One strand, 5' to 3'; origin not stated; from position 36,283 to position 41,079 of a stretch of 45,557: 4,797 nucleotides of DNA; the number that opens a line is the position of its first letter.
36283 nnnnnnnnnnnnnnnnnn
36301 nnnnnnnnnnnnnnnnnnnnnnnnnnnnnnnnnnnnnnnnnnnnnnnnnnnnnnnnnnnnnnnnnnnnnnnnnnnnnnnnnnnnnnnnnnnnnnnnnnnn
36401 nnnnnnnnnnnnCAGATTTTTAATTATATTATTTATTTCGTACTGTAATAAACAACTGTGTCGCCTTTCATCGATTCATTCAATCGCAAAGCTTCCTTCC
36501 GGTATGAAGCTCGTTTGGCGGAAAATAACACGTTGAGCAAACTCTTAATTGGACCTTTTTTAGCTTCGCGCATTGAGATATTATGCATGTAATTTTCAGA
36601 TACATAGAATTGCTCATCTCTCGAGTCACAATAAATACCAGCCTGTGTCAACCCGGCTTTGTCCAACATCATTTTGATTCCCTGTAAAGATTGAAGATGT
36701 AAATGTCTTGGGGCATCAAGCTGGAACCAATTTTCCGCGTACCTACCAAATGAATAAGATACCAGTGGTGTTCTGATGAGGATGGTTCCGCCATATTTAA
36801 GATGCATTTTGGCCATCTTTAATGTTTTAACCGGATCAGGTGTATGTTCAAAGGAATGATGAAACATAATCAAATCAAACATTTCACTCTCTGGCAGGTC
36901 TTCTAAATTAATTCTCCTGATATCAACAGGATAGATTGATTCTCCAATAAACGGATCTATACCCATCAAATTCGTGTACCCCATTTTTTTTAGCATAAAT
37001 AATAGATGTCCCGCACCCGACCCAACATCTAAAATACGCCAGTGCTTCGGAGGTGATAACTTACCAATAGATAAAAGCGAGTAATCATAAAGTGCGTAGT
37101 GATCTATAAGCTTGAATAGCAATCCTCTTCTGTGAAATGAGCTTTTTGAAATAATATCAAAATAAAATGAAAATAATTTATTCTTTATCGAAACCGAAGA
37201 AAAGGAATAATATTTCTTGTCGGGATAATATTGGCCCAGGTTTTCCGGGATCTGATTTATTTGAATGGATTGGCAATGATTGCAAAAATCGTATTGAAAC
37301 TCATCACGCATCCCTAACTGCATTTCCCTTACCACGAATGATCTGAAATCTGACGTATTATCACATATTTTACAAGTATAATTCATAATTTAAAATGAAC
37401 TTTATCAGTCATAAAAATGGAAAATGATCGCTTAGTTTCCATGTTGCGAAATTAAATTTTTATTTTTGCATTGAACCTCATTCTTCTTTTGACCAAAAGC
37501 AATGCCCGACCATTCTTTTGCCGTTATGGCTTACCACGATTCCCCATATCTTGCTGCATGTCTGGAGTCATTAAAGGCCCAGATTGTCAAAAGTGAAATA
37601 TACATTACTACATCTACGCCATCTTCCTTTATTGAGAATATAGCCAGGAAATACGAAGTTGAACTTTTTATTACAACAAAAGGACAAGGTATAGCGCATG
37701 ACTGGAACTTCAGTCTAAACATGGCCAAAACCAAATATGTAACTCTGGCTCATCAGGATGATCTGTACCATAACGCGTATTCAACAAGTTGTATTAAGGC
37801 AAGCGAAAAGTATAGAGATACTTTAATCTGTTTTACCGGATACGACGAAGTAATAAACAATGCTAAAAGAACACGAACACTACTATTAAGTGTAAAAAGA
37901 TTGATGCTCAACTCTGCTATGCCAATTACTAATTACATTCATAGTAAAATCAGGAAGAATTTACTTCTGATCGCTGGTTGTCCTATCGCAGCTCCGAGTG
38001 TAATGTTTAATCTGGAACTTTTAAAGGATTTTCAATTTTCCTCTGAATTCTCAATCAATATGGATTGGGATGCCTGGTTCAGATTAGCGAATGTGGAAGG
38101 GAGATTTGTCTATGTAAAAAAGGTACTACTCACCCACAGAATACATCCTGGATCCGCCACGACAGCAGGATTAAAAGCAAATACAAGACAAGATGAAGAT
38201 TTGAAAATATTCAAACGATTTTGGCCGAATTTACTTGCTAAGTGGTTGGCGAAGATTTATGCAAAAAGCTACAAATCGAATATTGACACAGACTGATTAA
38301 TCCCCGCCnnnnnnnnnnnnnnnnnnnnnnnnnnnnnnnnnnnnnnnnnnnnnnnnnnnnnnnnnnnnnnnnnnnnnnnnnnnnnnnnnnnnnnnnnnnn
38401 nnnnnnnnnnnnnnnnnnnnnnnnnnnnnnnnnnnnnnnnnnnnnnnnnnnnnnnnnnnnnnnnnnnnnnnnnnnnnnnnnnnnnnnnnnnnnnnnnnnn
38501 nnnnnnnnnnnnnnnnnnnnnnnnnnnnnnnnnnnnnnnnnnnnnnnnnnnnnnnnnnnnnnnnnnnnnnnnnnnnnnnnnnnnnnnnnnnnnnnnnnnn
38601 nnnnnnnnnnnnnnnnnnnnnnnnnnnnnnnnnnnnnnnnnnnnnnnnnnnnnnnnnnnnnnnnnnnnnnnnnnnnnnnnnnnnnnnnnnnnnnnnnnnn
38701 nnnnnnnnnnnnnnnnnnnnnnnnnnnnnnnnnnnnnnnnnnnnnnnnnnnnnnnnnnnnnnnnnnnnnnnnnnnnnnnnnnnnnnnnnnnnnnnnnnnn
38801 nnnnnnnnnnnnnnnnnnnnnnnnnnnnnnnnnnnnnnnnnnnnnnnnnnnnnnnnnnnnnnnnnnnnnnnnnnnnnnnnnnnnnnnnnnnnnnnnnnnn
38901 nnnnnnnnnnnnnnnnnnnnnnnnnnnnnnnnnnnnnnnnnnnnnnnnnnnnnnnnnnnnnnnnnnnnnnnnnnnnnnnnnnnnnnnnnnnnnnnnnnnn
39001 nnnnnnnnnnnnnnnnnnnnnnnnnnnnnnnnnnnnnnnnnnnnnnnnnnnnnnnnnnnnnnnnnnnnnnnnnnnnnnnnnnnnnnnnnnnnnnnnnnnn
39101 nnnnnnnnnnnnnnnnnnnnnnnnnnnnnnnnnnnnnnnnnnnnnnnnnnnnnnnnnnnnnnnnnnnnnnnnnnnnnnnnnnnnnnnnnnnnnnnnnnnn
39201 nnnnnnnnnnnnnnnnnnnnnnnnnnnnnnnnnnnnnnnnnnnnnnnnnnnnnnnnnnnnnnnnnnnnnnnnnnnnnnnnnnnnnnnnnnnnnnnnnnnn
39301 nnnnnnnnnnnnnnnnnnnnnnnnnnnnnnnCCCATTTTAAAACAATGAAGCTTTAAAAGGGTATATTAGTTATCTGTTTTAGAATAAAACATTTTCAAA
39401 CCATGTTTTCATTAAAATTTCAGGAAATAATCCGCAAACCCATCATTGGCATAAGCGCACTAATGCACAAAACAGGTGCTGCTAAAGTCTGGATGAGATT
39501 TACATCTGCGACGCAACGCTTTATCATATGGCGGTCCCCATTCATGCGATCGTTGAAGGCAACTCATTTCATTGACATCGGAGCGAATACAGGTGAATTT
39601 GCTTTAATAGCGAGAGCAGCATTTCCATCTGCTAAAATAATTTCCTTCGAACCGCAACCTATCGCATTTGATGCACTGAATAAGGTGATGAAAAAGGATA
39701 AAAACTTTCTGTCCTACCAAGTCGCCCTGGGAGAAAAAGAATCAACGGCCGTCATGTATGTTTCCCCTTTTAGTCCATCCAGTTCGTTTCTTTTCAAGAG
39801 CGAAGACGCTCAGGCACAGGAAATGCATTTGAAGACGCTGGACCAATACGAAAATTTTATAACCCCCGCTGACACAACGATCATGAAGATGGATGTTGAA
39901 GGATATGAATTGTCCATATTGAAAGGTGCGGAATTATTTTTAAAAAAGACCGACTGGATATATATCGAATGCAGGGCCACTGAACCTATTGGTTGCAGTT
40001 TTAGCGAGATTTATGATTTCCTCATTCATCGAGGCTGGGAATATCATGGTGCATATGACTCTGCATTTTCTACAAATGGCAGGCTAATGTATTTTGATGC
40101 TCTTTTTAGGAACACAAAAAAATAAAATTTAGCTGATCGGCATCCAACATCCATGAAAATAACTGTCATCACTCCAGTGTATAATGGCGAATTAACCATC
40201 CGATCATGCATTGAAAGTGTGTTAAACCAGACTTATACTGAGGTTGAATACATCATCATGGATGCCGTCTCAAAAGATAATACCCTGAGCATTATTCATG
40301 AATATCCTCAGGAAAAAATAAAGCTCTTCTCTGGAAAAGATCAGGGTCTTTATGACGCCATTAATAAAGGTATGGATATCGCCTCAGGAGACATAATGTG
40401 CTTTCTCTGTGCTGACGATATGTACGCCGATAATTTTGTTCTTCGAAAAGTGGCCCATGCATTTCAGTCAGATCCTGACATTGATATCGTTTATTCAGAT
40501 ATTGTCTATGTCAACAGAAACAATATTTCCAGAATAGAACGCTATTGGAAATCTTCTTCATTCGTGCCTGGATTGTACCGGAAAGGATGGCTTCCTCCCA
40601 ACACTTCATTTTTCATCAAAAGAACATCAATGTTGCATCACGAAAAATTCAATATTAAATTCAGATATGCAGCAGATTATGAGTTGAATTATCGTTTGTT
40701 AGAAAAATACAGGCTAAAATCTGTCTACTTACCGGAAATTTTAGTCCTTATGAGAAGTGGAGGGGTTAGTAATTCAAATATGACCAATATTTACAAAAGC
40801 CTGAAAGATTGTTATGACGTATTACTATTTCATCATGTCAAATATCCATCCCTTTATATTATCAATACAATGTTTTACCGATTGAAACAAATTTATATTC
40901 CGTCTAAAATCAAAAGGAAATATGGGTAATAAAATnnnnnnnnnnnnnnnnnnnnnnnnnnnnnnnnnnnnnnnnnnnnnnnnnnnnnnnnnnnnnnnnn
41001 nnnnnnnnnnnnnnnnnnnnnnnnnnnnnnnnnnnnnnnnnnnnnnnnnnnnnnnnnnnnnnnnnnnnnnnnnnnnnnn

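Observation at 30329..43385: Glycan island with a Gtr/Arn-like parts list but no polymerisation, export, initiation or ligation genes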

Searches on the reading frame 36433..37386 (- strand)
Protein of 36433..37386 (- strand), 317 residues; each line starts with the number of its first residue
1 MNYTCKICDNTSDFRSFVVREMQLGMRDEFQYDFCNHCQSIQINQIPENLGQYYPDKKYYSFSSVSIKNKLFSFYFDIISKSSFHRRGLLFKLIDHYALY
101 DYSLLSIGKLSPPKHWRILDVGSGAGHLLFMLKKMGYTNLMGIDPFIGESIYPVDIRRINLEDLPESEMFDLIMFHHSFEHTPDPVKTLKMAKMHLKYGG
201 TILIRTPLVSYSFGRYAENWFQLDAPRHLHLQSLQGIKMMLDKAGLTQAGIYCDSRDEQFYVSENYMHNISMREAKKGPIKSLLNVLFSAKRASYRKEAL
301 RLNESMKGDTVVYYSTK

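Call 3: search_protein_families(library=pfam, proteins=[window:36433-37386:-], max_evalue=0.01)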
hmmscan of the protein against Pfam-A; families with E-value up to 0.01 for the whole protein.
window:36433-37386:- (317 aa): 6 families
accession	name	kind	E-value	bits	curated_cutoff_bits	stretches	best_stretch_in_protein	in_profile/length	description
PF13489.12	Methyltransf_23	-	8.5e-21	74.8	27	1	110-247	16-160/164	Methyltransferase domain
PF08241.18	Methyltransf_11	-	1.9e-09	38.4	21.2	1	119-204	1-95/95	Methyltransferase domain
PF13847.12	Methyltransf_31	-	3.5e-09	36.9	27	1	159-208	61-113/145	Methyltransferase domain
PF08242.18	Methyltransf_12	-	5.6e-08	33.9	30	1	119-201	1-97/98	Methyltransferase domain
PF13649.12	Methyltransf_25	-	4.1e-07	31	27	1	118-200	1-97/97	Methyltransferase domain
PF08003.17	Methyltransf_9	-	2.5e-05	23.9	23.8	1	109-210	110-223/315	Protein of unknown function (DUF1698)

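Call 6: search_protein_families(library=ncbifam, proteins=[window:36433-37386:-], max_evalue=0.01)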
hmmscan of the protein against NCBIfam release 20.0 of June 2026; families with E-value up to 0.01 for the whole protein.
window:36433-37386:- (317 aa): 6 families
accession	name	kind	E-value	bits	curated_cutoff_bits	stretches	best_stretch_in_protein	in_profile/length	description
NF011650.0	PRK15068.1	equivalog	8.7e-08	31.4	209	1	114-208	122-229/324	tRNA 5-methoxyuridine(34)/uridine 5-oxyacetic acid(34) synthase CmoB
TIGR00452.1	TIGR00452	equivalog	1.3e-07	30.7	275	1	110-209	113-224/316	tRNA 5-methoxyuridine(34)/uridine 5-oxyacetic acid(34) synthase CmoB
TIGR01983.1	UbiG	equivalog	4.1e-06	26.3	102.95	1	114-206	49-153/228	bifunctional 2-polyprenyl-6-hydroxyphenol methylase/3-demethylubiquinol 3-O-methyltransferase UbiG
TIGR02072.1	BioC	equivalog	9.5e-06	25.6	184.95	1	114-270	34-195/244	malonyl-ACP O-methyltransferase BioC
NF045667.1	MTase_DVU1556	equivalog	2.6e-05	23.8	155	1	112-204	20-119/213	DVU_1556 family methyltransferase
TIGR04345.1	ovoA_Cterm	equivalog_domain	0.00078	19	170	0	166-243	131-208/242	putative 4-mercaptohistidine N1-methyltransferase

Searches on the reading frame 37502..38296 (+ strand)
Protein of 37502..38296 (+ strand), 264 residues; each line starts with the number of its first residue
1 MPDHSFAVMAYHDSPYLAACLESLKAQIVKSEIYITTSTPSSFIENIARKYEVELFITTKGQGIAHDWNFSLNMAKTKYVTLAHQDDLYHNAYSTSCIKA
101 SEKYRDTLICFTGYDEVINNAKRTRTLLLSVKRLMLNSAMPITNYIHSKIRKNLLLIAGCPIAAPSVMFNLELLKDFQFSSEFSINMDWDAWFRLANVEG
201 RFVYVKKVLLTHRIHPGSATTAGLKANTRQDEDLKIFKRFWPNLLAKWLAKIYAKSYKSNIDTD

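Call 3: search_protein_families(library=pfam, proteins=[window:37502-38296:+], max_evalue=0.01)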
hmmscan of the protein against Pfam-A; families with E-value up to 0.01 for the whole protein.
window:37502-38296:+ (264 aa): 2 families
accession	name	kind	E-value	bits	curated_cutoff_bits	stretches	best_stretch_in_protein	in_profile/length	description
PF00535.33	Glycos_transf_2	-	6.1e-10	39.7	23.3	1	5-136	1-132/168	Glycosyl transferase family 2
PF13641.12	Glyco_tranf_2_3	-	6.9e-08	33.2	27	1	2-229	1-226/230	Glycosyltransferase like family 2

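Call 6: search_protein_families(library=ncbifam, proteins=[window:37502-38296:+], max_evalue=0.01)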
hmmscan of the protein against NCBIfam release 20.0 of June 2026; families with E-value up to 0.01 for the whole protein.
window:37502-38296:+ (264 aa): 3 families
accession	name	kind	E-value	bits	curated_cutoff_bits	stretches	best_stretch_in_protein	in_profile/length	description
NF007482.0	PRK10073.1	equivalog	1.2e-05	24.5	423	1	5-126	9-134/334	glycosyltransferase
TIGR04440.1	glyco_TIGR04440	domain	0.00046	20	70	1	14-110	12-115/215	TIGR00180 family glycosyltransferase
NF047683.1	TeichurnBiosyTuaG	equivalog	0.0072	16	400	0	52-126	62-135/252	teichuronic acid biosynthesis protein TuaG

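Call 43: search_solved_structures(query=window:37502-38296:+, max_evalue=0.1)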
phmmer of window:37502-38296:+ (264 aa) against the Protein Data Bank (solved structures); distinct sequences matched with E-value up to 0.1: 1.
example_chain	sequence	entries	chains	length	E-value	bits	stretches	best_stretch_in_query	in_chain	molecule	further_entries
3bcv_A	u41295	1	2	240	0.017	17.7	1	2-119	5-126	Putative glycosyltransferase protein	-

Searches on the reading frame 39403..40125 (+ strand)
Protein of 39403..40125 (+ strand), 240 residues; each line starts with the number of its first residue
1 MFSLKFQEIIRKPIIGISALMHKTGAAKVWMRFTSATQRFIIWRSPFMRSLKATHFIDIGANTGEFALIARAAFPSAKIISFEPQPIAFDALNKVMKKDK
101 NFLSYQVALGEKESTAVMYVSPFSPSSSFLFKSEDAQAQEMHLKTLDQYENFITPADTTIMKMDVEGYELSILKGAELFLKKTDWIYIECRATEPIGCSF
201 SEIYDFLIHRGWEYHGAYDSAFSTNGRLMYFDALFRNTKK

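Call 3: search_protein_families(library=pfam, proteins=[window:39403-40125:+], max_evalue=0.01)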
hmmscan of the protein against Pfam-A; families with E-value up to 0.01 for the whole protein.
window:39403-40125:+ (240 aa): 2 families
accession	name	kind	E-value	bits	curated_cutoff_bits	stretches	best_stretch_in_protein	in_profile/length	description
PF05050.19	Methyltransf_21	-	2.6e-16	60.6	22.7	1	58-211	1-170/173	Methyltransferase FkbM domain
PF05575.17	V_cholerae_RfbT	-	2.4e-08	34.1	27.9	1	53-186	80-220/286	Vibrio cholerae RfbT protein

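Call 6: search_protein_families(library=ncbifam, proteins=[window:39403-40125:+], max_evalue=0.01)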
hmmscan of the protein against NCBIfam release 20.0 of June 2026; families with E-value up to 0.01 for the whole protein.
window:39403-40125:+ (240 aa): 3 families
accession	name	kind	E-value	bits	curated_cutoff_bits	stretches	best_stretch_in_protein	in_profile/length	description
TIGR01444.1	fkbM_fam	subfamily_domain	9.2e-27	94.3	37.7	1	56-190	2-142/143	FkbM family methyltransferase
NF006138.0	PRK08287.1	equivalog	8.3e-05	22.5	210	1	52-98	31-77/189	decarboxylating cobalt-precorrin-6B (C(15))-methyltransferase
TIGR02469.1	CbiT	equivalog_domain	0.0088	16.3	78.3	0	53-98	20-65/124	precorrin-6Y C5,15-methyltransferase (decarboxylating) subunit CbiT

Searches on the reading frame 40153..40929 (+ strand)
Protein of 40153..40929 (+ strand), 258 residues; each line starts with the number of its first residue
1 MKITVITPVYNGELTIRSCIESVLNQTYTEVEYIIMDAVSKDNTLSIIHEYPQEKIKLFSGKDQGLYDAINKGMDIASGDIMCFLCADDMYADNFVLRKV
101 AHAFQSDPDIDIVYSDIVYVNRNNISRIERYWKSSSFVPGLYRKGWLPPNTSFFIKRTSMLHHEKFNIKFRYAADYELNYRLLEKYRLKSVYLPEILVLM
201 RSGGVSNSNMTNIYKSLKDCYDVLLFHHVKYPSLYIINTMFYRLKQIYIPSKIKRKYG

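Call 3: search_protein_families(library=pfam, proteins=[window:40153-40929:+], max_evalue=0.01)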
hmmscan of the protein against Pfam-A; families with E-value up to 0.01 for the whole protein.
window:40153-40929:+ (258 aa): 3 families
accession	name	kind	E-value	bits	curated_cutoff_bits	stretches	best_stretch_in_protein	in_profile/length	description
PF00535.33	Glycos_transf_2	-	2.5e-27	96.3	23.3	1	4-166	1-164/168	Glycosyl transferase family 2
PF10111.15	Glyco_tranf_2_2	-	6.2e-10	39.5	27.3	1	4-198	1-215/276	Glycosyltransferase like family 2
PF13641.12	Glyco_tranf_2_3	-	1e-07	32.6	27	1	3-195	3-206/230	Glycosyltransferase like family 2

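Call 6: search_protein_families(library=ncbifam, proteins=[window:40153-40929:+], max_evalue=0.01)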
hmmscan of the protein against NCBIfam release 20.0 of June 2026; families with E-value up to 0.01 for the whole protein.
window:40153-40929:+ (258 aa): 24 families
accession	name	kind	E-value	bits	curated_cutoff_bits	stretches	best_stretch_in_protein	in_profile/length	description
NF007482.0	PRK10073.1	equivalog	4.3e-18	65.4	423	1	2-125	7-132/334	glycosyltransferase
NF047683.1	TeichurnBiosyTuaG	equivalog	1.4e-16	60.9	400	1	2-101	7-109/252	teichuronic acid biosynthesis protein TuaG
TIGR04009.1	wcaE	equivalog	3.4e-15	56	369.2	1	3-224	6-219/248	colanic acid biosynthesis glycosyltransferase WcaE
NF053739.1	GlytfEpsEBac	equivalog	5e-15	55.2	450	1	2-125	2-128/265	glycosyltransferase EpsE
TIGR04283.1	glyco_like_mftF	equivalog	2.2e-12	47.1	182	1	3-109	1-102/221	TIGR04283 family arsenosugar biosynthesis glycosyltransferase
TIGR03111.1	glyc2_xrt_Gpos1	hypoth_equivalog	3.8e-12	45.7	363.95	1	2-132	50-183/439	TIGR03111 family XrtG-associated glycosyltransferase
NF038302.1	EPS_HpsE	equivalog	1e-11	44.4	300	1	1-110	1-117/307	hormogonium polysaccharide biosynthesis glycosyltransferase HpsE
TIGR03937.1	PgaC_IcaA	equivalog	3.8e-11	42.6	422.3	1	2-113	46-159/407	poly-beta-1,6-N-acetyl-D-glucosamine synthase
NF038299.1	EPS_HpsN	equivalog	4.9e-11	42.2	425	1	2-117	2-119/317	hormogonium polysaccharide biosynthesis glycosyltransferase HpsN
NF050050.1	ProtGlycPglI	equivalog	2e-10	40.5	500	1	2-97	3-102/306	GalNAc(5)-diNAcBac-PP-undecaprenol beta-1,3-glucosyltransferase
NF041875.1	EPS_EpsD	equivalog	1.9e-09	37.4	370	1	4-206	2-212/325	exopolysaccharide biosynthesis glycosyltransferase EpsD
NF041394.1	GtaseAglG_Halo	equivalog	6.3e-09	35.5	440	1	1-105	1-108/304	glucosyl-dolichyl phosphate glucuronosyltransferase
TIGR03965.1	mycofact_glyco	equivalog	1.4e-07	30.7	280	1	2-136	75-209/467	mycofactocin biosynthesis glycosyltransferase MftF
NF010496.0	PRK13915.1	equivalog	4.9e-07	29.1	262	1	2-114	32-152/307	glucosyl-3-phosphoglycerate synthase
TIGR04195.1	S_glycosyl_SunS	equivalog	9.8e-07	27.9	350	1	3-115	59-168/421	SunS family peptide S-glycosyltransferase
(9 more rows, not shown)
